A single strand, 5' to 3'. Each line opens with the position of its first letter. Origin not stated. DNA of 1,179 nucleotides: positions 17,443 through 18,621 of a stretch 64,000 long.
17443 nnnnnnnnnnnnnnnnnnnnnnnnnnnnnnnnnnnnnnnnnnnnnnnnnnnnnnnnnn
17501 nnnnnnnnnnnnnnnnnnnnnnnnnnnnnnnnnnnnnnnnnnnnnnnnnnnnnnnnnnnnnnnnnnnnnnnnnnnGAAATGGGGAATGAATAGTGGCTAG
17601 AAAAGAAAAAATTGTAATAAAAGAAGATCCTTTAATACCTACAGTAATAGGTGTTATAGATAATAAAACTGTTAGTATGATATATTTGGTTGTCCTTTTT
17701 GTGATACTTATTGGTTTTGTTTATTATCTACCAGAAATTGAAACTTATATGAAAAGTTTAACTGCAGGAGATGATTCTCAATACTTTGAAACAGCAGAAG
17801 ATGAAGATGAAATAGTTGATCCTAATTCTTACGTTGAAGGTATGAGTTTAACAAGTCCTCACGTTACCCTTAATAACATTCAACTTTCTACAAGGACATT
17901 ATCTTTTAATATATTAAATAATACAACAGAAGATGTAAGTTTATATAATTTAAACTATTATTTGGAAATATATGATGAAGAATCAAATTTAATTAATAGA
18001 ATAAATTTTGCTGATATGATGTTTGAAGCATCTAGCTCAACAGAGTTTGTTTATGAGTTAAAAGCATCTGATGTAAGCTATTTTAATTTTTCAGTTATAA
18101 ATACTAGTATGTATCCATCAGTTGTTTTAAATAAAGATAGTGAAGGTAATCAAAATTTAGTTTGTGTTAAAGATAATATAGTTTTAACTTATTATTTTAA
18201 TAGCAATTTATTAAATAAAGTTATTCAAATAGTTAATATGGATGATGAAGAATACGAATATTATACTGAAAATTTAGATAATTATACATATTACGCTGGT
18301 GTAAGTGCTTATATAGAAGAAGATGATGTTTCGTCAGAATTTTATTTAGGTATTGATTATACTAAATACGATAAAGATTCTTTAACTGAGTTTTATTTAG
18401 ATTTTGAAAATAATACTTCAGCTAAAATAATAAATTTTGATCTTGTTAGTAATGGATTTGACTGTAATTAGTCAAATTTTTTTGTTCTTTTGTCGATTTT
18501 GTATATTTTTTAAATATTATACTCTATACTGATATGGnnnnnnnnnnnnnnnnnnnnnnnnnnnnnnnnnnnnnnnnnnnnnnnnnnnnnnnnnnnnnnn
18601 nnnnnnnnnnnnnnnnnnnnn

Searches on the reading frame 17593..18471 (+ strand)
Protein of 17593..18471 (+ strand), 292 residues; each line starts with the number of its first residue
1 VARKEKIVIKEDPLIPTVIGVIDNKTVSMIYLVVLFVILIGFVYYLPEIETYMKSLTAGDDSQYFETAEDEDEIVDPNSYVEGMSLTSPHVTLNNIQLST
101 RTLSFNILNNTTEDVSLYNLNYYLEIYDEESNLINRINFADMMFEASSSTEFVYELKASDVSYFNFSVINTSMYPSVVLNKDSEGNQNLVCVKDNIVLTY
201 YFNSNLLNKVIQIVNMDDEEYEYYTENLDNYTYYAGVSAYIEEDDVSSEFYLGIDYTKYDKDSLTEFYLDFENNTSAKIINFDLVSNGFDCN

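Call 3: search_protein_families(library=pfam, proteins=[window:17593-18471:+], max_evalue=1)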
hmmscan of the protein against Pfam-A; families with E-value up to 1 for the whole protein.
window:17593-18471:+ (292 aa): 3 families
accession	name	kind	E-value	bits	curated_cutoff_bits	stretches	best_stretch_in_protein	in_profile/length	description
PF13800.11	Sigma_reg_N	-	0.014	16.1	26.3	1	30-90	16-72/91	Sigma factor regulator N-terminal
PF11368.13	DUF3169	-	0.016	15.3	31.6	1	17-73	43-99/250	Protein of unknown function (DUF3169)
PF06594.17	HCBP_related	-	0.34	11.3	21.4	0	121-141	17-34/42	Haemolysin-type calcium binding protein related domain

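Call 4: search_protein_families(library=ncbifam, proteins=[window:17593-18471:+], max_evalue=1)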
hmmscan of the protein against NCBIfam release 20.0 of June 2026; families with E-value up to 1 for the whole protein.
window:17593-18471:+ (292 aa): 0 families
